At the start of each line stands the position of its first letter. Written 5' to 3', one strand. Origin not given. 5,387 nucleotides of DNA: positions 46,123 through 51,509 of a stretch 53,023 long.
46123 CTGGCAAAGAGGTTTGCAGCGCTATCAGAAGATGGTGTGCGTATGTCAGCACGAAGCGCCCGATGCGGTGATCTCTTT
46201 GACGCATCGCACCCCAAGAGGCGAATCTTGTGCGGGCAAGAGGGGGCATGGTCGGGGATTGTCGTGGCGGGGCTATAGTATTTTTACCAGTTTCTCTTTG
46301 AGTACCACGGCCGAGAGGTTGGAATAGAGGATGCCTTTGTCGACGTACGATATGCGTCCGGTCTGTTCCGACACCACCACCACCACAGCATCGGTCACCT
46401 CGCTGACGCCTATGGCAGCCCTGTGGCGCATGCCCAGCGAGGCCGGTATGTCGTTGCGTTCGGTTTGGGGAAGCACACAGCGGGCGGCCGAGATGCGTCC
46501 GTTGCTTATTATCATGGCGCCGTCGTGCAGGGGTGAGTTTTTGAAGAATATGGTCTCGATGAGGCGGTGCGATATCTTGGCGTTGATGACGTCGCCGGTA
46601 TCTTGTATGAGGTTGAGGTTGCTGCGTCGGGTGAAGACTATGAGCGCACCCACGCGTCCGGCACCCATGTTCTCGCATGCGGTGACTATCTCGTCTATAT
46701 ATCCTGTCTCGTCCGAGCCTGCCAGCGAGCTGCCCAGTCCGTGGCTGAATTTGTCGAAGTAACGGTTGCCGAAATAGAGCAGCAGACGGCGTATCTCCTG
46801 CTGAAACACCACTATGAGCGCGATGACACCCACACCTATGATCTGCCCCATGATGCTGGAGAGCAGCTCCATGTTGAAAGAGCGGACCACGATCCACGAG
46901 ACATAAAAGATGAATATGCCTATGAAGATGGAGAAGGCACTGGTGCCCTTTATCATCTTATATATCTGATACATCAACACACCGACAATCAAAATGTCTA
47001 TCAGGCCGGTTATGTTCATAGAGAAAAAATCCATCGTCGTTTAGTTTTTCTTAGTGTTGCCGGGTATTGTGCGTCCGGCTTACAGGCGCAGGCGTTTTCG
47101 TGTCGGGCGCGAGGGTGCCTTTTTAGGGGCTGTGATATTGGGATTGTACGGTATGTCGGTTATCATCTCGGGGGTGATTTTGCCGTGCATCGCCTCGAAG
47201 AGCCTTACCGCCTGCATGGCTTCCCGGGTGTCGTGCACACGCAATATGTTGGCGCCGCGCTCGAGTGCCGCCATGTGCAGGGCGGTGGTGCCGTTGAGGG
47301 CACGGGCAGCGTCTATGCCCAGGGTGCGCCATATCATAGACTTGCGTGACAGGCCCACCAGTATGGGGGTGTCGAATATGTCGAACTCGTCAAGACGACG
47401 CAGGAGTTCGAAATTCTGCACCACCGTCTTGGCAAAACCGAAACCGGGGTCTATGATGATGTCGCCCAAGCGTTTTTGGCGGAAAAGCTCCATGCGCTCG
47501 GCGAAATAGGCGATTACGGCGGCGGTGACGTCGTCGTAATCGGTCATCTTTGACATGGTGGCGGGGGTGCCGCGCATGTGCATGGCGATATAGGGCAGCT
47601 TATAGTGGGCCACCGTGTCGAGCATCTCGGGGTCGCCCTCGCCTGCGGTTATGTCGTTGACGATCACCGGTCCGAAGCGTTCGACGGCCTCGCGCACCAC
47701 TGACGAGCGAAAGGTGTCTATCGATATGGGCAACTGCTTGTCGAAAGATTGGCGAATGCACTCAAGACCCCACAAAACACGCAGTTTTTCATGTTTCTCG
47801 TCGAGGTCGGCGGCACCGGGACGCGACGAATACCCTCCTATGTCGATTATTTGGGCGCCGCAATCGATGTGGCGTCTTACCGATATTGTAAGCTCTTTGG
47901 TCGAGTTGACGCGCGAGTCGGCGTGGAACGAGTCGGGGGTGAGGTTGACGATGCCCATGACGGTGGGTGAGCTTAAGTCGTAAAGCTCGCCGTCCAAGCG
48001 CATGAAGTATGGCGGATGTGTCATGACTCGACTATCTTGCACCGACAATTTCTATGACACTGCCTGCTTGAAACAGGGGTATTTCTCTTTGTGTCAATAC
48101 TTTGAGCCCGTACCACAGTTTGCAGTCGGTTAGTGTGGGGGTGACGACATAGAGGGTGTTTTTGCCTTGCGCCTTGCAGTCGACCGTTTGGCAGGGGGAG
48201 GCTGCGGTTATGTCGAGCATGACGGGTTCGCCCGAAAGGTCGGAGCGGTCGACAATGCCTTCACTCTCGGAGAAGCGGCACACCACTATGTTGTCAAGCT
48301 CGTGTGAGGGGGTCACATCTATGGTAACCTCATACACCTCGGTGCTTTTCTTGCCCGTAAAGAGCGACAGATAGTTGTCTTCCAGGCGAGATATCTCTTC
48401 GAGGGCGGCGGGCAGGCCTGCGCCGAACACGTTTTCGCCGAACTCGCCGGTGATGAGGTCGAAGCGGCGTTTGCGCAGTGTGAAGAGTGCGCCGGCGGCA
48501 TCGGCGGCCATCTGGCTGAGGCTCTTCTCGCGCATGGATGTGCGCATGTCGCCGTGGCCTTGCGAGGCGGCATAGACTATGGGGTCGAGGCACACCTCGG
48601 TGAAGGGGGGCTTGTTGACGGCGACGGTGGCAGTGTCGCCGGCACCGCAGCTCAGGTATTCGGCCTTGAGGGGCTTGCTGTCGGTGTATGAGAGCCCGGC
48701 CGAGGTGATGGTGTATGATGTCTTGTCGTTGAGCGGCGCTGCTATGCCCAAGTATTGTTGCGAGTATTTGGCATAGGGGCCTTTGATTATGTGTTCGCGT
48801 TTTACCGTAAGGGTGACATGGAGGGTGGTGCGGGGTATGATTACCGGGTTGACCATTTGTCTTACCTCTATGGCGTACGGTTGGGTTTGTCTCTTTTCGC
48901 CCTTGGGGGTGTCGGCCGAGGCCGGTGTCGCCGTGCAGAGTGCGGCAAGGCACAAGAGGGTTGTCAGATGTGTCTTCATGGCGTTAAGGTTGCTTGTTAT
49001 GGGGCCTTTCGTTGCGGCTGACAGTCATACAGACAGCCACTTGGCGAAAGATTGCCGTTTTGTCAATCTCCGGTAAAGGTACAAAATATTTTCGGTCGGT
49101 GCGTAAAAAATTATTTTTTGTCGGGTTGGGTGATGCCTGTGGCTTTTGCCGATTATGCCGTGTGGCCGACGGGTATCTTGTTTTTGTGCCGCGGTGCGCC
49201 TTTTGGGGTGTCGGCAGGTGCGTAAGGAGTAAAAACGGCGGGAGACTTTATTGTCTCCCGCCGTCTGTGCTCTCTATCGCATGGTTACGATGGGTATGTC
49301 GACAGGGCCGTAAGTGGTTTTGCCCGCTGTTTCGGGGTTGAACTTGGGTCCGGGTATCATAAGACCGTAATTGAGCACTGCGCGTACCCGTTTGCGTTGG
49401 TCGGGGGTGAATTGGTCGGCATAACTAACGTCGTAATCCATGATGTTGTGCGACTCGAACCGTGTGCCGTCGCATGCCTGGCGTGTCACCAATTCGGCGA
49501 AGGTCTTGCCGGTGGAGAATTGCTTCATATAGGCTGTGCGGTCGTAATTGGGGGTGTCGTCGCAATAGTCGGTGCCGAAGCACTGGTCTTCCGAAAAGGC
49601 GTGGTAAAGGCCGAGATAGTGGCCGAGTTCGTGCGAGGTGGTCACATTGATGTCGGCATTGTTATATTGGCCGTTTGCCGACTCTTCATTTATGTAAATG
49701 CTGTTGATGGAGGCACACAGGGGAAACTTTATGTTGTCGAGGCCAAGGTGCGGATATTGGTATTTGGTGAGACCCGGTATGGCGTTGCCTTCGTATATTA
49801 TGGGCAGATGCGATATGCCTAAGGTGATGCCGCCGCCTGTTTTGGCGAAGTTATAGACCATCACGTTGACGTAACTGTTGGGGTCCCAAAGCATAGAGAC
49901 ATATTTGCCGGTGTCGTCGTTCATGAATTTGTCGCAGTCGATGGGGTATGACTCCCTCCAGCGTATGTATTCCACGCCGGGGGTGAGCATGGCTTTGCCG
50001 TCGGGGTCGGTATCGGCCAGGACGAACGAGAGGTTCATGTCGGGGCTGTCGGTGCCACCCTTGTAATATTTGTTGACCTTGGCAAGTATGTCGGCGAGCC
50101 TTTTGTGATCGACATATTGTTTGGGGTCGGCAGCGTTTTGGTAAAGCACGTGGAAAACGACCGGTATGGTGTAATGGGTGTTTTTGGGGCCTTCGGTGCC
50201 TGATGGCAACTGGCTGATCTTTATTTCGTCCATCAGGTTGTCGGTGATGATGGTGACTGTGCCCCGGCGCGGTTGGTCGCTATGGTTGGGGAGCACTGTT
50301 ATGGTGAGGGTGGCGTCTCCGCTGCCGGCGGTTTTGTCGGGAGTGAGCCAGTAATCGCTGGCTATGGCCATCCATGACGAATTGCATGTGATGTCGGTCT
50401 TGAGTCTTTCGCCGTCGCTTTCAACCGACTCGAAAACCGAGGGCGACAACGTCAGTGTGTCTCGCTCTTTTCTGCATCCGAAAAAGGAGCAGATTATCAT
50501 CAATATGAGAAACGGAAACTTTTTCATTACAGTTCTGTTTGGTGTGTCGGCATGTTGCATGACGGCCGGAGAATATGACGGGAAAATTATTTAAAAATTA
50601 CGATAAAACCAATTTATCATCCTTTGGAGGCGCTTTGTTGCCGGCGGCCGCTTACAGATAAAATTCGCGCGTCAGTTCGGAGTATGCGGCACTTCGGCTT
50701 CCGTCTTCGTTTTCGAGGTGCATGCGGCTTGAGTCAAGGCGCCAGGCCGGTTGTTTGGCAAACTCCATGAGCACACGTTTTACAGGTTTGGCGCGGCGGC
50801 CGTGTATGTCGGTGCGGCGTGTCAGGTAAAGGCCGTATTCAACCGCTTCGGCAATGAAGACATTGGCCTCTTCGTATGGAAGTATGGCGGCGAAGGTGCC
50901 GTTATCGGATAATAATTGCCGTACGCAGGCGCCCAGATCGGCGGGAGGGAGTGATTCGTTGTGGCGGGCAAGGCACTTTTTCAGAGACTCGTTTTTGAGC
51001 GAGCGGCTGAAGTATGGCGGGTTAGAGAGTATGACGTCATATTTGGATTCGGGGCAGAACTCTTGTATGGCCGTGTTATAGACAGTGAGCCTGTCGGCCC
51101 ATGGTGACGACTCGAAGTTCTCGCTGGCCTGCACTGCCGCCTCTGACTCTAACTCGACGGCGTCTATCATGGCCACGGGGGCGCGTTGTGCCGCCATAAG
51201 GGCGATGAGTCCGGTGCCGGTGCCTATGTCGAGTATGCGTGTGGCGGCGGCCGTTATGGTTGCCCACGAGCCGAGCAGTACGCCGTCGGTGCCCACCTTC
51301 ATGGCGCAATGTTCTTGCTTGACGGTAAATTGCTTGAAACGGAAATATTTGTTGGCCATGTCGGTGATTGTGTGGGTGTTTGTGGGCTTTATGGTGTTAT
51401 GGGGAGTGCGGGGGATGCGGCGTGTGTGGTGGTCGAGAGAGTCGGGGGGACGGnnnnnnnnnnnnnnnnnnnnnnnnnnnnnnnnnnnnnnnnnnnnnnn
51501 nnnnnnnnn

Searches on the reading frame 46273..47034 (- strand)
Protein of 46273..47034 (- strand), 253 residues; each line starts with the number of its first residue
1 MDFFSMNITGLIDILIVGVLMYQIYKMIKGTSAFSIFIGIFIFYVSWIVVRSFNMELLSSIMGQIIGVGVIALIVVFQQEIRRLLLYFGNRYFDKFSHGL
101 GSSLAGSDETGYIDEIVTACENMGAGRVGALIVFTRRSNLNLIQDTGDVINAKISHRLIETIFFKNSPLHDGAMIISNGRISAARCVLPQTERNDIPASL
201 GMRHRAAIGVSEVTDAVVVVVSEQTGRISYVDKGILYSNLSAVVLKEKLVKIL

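Call 86: search_protein_families(library=pfam, proteins=[window:46273-47034:-], max_evalue=0.00001)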
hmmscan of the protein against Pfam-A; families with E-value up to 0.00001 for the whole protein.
window:46273-47034:- (253 aa): 2 families
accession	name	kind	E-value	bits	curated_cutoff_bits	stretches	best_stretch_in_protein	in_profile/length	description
PF02457.21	DAC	-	1.2e-41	141.5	27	1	118-234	2-117/119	DisA bacterial checkpoint controller nucleotide-binding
PF19293.4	CdaA_N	-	7.5e-20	71.3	23.8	1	3-81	2-81/81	CdaA N-terminal transmembrane domain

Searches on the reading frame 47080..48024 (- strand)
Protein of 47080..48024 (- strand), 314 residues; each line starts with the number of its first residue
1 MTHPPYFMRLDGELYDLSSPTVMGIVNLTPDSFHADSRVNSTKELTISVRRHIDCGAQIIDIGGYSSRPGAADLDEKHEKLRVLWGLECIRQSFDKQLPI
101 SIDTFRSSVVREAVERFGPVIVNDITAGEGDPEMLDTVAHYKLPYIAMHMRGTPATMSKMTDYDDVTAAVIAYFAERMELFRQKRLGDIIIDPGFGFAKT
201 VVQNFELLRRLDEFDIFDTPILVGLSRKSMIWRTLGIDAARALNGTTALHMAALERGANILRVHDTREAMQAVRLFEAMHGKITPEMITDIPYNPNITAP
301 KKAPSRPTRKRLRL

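Call 86: search_protein_families(library=pfam, proteins=[window:47080-48024:-], max_evalue=0.00001)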
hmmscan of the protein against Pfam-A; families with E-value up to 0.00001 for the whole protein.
window:47080-48024:- (314 aa): 1 family
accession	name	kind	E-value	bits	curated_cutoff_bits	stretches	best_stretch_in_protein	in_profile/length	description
PF00809.28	Pterin_bind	-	4.9e-67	226.6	25.5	1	23-264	1-244/244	Pterin binding enzyme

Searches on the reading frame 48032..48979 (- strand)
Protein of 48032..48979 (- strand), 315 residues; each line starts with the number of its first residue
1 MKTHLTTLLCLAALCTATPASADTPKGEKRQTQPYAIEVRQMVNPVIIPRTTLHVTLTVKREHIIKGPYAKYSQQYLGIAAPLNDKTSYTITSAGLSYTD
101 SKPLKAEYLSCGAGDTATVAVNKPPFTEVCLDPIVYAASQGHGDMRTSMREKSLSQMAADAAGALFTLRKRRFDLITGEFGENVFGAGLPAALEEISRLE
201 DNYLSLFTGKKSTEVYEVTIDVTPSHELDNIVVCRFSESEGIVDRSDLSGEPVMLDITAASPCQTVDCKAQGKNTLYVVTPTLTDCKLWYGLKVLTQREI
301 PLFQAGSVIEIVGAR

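Call 86: search_protein_families(library=pfam, proteins=[window:48032-48979:-], max_evalue=0.00001)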
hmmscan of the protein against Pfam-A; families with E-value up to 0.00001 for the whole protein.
window:48032-48979:- (315 aa): 1 family
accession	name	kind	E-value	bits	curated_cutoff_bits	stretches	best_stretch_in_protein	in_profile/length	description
PF16115.10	DUF4831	-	4.2e-35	121.8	27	1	48-309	7-293/318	Domain of unknown function (DUF4831)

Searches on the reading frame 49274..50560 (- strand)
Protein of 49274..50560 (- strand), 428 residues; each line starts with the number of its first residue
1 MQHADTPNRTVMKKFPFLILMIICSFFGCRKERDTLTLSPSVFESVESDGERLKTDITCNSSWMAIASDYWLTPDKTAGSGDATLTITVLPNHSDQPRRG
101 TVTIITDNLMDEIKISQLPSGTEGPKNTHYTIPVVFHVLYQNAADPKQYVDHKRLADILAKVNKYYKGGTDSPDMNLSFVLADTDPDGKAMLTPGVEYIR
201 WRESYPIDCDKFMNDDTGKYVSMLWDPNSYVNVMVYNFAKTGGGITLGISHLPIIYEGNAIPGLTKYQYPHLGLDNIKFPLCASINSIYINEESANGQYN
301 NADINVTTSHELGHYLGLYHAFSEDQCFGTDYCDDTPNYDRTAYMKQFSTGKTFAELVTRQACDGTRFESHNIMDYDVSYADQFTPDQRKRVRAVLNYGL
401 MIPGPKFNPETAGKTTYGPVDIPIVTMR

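Call 86: search_protein_families(library=pfam, proteins=[window:49274-50560:-], max_evalue=0.00001)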
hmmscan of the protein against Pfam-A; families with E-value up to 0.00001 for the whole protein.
window:49274-50560:- (428 aa): 2 families
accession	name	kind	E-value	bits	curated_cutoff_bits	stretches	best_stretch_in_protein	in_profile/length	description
PF05572.19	Peptidase_M43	-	6.5e-14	52.6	23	1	223-396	10-151/152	Pregnancy-associated plasma protein-A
PF13004.13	BACON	-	2.9e-09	37.2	25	1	69-117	9-60/61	Putative binding domain, N-terminal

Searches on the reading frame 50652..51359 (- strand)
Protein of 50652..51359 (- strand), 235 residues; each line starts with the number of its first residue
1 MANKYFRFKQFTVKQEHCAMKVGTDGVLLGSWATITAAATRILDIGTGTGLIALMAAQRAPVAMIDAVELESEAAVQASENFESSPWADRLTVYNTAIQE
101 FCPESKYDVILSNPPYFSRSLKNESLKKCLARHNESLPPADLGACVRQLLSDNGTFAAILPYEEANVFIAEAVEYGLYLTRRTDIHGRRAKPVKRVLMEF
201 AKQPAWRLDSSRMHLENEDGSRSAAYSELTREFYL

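Call 86: search_protein_families(library=pfam, proteins=[window:50652-51359:-], max_evalue=0.00001)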
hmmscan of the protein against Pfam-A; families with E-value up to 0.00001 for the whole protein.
window:50652-51359:- (235 aa): 3 families
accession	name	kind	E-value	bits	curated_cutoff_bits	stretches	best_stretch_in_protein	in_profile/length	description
PF05175.20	MTS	-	3.3e-13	50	23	1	38-125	31-117/170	Methyltransferase small domain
PF13649.12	Methyltransf_25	-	1.3e-07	32.7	27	1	42-135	1-91/97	Methyltransferase domain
PF06325.19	PrmA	-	1e-06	28.9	22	1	36-113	159-233/296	Ribosomal protein L11 methyltransferase (PrmA)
